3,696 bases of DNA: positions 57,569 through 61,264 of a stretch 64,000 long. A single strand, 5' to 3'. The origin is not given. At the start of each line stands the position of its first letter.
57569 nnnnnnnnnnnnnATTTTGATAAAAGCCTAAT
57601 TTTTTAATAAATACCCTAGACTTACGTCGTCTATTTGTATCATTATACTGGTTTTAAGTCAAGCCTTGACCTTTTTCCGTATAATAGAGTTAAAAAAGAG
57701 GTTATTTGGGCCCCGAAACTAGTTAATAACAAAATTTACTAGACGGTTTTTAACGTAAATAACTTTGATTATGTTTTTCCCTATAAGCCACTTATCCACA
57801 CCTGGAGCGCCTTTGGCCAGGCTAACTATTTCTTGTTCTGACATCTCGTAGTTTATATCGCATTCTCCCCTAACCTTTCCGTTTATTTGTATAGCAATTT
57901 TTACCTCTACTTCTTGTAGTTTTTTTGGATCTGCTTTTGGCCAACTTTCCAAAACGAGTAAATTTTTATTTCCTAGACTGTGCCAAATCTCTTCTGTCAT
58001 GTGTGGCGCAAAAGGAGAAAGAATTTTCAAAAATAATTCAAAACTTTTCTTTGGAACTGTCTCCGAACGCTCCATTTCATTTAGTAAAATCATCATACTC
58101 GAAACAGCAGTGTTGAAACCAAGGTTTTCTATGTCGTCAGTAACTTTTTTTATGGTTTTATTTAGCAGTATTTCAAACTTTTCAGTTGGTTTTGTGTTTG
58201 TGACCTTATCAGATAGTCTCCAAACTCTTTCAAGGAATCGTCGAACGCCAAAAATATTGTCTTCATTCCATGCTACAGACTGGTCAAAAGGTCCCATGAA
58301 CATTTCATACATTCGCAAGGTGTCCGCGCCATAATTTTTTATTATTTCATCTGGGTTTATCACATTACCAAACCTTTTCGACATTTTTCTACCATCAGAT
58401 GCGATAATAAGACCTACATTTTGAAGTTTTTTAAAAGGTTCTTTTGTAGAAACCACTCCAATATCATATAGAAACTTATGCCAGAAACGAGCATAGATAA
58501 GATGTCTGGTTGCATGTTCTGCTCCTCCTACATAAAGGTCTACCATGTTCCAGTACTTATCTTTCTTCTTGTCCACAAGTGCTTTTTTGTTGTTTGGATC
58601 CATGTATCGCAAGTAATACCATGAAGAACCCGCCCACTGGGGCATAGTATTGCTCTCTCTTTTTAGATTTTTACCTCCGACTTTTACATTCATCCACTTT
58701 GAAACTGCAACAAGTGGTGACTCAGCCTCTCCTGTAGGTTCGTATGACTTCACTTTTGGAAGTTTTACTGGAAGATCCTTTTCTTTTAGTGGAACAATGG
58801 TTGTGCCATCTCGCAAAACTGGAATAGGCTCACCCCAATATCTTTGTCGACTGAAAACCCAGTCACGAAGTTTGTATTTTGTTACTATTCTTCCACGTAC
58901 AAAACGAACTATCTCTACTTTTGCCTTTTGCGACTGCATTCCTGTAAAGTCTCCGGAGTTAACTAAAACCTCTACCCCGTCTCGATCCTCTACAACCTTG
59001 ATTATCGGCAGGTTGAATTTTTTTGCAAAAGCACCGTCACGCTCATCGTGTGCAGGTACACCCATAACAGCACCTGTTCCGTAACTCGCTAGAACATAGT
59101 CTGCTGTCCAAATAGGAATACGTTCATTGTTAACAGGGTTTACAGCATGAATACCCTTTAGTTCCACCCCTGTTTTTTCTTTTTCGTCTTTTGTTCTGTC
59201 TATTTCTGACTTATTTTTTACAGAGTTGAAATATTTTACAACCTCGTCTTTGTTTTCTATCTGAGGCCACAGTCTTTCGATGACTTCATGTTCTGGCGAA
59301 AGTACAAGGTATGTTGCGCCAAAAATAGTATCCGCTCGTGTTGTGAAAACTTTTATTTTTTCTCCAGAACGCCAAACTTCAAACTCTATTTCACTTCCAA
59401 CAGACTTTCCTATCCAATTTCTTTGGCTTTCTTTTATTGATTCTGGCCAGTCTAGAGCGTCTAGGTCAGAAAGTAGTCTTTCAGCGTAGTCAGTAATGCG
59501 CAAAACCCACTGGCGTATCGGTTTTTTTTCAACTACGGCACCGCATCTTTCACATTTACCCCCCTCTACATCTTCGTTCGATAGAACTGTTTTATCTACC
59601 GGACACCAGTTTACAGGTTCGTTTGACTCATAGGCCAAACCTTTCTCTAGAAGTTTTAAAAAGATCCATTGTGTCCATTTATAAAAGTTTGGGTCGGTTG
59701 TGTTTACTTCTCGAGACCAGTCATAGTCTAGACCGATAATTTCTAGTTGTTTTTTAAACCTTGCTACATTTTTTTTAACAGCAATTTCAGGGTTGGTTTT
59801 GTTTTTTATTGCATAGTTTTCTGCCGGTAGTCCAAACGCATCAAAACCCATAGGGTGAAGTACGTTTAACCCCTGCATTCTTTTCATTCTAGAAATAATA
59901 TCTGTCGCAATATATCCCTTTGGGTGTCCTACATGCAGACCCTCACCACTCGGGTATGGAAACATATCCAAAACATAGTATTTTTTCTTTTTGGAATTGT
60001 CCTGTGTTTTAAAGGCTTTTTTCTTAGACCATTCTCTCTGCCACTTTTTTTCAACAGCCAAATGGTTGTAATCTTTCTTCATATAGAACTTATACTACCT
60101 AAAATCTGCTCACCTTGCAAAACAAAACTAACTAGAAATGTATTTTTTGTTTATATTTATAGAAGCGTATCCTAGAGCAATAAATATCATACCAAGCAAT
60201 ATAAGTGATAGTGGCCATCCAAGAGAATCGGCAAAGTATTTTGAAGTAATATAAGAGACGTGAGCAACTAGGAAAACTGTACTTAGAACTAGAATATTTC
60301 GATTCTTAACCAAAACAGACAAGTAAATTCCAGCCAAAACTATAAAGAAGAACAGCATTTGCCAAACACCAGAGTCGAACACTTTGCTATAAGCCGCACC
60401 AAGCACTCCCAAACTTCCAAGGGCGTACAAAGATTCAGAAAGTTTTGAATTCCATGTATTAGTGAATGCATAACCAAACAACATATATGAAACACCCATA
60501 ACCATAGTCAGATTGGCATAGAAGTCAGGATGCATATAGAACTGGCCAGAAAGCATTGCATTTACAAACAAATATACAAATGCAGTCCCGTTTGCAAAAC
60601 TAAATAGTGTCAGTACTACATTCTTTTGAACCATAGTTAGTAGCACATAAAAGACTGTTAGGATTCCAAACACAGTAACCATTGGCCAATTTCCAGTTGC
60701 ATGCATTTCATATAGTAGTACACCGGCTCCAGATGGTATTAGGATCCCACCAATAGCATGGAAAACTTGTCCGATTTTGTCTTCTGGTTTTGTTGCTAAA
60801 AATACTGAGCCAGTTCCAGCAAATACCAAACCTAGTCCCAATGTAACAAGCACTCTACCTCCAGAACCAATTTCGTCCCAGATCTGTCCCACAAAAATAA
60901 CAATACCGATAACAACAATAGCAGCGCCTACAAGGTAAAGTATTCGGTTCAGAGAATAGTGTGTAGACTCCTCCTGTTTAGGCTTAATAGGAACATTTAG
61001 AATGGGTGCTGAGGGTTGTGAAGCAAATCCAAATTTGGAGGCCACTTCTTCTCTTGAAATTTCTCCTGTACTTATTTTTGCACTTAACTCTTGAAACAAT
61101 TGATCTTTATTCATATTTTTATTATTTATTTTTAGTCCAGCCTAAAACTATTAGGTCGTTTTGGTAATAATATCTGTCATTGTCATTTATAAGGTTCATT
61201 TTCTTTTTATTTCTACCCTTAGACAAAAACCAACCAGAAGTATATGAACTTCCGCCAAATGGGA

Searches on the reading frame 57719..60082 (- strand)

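Call 19: search_protein_families(library=pfam, proteins=[window:57719-60082:-], max_evalue=0.001)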
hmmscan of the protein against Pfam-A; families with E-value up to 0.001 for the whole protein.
window:57719-60082:- (787 aa): 5 families
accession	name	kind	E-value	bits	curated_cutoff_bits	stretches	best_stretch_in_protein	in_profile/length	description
PF13603.12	tRNA-synt_1_2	-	3.7e-59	199.8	25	1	221-393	1-182/185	Leucyl-tRNA synthetase, editing domain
PF00133.28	tRNA-synt_1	-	5.1e-51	174.2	22.7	2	14-226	2-227/414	tRNA synthetases class I (I, L, M and V)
PF09334.17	tRNA-synt_1g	-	2.2e-27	96.3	20.1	2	40-182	6-144/391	tRNA synthetases class I (M)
PF08264.19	Anticodon_1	-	5.1e-23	82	25.1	1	640-746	8-141/148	Anticodon-binding domain of tRNA ligase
PF01406.26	tRNA-synt_1e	-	4.5e-06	26.7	27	0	560-610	247-296/301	tRNA synthetases class I (C) catalytic domain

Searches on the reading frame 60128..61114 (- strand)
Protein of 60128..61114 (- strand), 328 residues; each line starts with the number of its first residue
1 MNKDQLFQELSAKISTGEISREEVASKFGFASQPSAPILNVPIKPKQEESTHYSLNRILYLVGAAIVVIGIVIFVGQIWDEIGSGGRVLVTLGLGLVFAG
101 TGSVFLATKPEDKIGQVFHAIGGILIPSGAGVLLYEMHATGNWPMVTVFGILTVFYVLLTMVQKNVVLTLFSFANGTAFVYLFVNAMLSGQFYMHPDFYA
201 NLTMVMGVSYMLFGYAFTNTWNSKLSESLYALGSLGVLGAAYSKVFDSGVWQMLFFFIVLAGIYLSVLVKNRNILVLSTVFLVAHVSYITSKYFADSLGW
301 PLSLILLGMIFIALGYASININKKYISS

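Call 19: search_protein_families(library=pfam, proteins=[window:60128-61114:-], max_evalue=0.001)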
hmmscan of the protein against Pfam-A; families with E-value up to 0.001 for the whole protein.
window:60128-61114:- (328 aa): 1 family
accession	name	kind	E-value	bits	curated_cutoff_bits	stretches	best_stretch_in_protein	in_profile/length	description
PF09925.14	DUF2157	-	6.2e-09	36.1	32.4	1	47-147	26-126/146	Predicted membrane protein (DUF2157)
